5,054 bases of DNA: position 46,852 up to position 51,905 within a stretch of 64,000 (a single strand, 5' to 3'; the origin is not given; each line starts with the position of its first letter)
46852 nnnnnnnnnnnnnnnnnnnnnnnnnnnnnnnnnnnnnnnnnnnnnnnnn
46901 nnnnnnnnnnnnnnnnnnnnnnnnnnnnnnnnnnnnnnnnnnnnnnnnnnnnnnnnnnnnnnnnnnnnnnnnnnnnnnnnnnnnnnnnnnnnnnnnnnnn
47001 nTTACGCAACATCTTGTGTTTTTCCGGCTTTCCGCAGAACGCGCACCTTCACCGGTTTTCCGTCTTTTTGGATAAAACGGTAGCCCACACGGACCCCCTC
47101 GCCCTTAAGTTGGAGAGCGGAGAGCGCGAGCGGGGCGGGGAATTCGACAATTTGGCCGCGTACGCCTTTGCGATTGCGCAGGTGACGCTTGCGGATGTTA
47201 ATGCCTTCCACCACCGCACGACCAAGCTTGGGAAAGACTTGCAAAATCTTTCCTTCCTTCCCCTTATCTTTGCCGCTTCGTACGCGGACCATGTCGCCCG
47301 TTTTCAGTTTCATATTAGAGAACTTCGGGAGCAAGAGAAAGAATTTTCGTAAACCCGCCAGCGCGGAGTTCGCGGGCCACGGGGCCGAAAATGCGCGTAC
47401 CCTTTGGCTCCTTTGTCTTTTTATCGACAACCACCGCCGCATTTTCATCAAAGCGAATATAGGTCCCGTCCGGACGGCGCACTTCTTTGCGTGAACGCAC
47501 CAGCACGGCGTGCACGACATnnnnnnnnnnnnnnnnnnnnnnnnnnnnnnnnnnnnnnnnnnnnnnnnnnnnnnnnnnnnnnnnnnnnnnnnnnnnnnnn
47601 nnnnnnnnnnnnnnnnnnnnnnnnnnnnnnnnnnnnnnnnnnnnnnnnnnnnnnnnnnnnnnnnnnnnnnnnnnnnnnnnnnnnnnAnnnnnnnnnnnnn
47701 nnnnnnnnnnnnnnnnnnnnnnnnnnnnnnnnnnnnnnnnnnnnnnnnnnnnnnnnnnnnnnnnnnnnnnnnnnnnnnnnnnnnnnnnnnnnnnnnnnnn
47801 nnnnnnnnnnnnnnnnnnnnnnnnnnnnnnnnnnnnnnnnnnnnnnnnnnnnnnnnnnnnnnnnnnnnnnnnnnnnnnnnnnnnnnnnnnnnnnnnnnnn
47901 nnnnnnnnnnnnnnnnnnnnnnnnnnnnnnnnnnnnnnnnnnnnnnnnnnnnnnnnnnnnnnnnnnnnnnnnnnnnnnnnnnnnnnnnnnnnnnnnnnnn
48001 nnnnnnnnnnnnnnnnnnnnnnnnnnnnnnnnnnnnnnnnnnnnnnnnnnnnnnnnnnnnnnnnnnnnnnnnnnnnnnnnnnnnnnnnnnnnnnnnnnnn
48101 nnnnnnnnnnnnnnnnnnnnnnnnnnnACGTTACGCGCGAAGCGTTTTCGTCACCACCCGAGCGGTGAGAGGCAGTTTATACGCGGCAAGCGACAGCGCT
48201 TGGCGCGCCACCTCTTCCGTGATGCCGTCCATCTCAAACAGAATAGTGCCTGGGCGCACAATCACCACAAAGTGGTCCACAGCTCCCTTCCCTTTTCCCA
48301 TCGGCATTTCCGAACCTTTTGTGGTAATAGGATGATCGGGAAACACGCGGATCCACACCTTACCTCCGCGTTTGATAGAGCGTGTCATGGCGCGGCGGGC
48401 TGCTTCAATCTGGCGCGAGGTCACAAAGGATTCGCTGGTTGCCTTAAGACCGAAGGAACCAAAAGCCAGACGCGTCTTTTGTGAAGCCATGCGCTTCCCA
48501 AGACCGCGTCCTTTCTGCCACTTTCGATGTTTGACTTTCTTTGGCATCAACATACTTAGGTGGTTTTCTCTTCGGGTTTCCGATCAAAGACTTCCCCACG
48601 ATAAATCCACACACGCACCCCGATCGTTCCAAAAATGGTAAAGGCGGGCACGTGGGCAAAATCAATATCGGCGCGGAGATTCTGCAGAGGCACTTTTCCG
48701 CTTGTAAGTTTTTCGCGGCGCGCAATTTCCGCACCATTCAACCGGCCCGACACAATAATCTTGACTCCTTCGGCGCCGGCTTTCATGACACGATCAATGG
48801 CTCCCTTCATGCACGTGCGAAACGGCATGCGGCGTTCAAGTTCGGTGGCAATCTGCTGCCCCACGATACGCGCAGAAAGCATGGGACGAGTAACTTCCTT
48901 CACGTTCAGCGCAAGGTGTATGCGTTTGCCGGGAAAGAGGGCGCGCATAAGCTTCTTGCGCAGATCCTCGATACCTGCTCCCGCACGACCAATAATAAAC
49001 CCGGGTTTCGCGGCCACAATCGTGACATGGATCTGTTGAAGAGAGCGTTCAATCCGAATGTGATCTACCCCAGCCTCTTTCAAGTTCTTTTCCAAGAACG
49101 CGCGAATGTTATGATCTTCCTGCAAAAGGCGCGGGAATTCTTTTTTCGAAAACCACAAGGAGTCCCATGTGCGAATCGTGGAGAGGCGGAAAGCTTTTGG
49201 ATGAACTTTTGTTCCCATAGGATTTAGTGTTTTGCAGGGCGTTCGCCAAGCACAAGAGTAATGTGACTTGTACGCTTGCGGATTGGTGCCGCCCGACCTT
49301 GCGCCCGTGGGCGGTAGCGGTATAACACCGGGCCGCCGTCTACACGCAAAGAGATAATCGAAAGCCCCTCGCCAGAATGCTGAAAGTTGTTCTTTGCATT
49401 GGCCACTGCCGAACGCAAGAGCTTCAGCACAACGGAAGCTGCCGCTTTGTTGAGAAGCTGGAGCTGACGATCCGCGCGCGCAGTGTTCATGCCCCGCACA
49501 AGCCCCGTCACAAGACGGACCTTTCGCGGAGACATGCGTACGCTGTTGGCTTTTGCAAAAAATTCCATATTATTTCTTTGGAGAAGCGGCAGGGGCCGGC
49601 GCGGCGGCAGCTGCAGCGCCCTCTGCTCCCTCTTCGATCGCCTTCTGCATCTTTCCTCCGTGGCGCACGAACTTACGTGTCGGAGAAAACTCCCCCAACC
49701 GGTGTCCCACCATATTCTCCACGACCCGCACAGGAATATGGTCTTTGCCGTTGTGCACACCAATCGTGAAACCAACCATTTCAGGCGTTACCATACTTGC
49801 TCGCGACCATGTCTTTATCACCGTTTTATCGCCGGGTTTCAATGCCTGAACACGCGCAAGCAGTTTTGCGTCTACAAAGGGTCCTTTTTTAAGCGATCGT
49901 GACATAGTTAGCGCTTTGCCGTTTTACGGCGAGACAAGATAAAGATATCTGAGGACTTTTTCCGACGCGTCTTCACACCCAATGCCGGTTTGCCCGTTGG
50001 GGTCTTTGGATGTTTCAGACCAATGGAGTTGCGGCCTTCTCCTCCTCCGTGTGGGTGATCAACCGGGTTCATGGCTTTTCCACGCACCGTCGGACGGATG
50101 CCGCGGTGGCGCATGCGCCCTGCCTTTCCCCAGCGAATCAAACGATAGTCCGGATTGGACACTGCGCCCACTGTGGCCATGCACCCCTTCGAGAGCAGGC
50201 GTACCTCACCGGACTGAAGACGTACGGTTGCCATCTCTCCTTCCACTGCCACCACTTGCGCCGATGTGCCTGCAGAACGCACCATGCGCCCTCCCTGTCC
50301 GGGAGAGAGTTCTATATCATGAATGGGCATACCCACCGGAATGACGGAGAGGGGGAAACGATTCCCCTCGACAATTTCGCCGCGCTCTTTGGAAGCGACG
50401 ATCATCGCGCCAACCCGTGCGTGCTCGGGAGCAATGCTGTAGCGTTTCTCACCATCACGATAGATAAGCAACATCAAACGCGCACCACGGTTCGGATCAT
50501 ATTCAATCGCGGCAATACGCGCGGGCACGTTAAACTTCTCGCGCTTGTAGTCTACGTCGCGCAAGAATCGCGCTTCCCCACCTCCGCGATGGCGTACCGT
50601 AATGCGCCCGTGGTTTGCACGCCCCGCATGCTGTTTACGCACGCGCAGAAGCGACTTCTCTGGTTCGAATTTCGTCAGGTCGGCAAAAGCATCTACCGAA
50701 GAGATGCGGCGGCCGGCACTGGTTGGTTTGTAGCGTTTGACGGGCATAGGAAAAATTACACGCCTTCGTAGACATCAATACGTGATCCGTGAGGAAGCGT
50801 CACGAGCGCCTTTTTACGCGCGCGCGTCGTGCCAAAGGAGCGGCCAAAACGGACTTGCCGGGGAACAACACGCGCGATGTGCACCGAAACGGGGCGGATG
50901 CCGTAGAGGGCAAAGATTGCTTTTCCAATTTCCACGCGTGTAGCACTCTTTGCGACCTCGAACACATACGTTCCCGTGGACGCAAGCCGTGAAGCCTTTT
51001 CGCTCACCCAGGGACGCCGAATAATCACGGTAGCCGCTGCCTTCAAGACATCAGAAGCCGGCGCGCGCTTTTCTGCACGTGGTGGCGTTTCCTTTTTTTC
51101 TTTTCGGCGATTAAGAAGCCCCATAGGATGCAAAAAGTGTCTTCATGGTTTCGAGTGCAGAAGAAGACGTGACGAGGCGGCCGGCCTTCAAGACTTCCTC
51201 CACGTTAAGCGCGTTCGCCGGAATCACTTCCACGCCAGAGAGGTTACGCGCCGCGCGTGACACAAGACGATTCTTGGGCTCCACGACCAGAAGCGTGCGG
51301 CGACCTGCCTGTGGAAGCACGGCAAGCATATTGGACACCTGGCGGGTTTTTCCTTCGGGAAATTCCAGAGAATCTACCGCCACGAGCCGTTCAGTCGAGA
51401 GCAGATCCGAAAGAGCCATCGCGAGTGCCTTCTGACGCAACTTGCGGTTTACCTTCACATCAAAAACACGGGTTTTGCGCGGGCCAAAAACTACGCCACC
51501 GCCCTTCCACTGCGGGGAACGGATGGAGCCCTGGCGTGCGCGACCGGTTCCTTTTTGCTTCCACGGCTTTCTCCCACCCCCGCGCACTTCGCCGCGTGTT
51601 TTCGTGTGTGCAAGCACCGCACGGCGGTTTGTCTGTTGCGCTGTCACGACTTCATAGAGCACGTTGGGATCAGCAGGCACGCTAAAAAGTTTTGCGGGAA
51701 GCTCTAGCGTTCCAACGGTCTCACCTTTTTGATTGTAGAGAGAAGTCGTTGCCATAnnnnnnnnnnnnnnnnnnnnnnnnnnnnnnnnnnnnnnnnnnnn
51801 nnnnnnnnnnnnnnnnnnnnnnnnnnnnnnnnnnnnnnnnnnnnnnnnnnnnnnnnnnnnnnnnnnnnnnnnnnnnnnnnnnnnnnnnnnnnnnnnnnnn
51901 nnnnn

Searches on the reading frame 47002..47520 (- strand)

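Call 11: search_protein_families(library=pfam, proteins=[window:47002-47520:-], max_evalue=0.01)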
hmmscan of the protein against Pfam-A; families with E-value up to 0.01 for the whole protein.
window:47002-47520:- (172 aa): 3 families
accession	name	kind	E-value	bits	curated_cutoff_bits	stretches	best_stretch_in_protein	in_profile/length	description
PF17136.10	ribosomal_L24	-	5.6e-09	36.6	27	1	107-167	1-63/65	Ribosomal proteins 50S L24/mitochondrial 39S L24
PF00467.35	KOW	-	6e-09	35.8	22.3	1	75-105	2-32/32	KOW motif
PF23291.1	KOW4_SPT5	-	0.0013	19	27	1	71-96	8-33/55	Transcription elongation factor SPT5, fourth KOW domain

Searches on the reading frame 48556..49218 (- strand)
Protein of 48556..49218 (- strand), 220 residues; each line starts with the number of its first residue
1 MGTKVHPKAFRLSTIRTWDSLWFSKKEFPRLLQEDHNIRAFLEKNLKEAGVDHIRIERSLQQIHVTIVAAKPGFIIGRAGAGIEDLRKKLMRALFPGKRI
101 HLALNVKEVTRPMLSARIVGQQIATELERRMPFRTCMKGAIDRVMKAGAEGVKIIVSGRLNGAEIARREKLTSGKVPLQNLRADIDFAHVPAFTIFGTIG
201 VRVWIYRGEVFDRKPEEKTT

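Call 12: search_protein_families(library=pfam, proteins=[window:48556-49218:-], max_evalue=0.01)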
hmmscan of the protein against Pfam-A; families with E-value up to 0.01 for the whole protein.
window:48556-49218:- (220 aa): 2 families
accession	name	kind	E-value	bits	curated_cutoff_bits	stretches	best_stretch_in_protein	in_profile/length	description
PF00189.25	Ribosomal_S3_C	-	6.5e-32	110.3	34.1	1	123-205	1-83/83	Ribosomal protein S3, C-terminal domain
PF07650.23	KH_2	-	1.2e-15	57.5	22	1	38-113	2-77/78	KH domain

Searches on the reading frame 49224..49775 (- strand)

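Call 12: search_protein_families(library=pfam, proteins=[window:49224-49775:-], max_evalue=0.01)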
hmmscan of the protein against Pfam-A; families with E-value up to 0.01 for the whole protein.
window:49224-49775:- (183 aa): 1 family
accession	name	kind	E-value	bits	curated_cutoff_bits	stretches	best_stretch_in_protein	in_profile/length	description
PF00237.24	Ribosomal_L22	-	3.4e-31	107.9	28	1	74-176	1-103/104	Ribosomal protein L22p/L17e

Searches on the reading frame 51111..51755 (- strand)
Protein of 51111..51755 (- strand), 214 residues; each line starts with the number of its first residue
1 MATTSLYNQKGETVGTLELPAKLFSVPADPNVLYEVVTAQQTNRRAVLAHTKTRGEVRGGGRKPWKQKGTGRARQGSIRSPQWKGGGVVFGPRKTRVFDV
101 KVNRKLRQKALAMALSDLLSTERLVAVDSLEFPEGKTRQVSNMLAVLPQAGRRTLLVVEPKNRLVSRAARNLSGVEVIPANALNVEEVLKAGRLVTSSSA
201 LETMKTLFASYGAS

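Call 12: search_protein_families(library=pfam, proteins=[window:51111-51755:-], max_evalue=0.01)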
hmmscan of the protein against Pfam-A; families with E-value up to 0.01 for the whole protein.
window:51111-51755:- (214 aa): 1 family
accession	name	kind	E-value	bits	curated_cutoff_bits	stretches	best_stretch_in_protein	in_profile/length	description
PF00573.27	Ribosomal_L4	-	4.7e-62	209.5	25.8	1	18-205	2-188/190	Ribosomal protein L4/L1 family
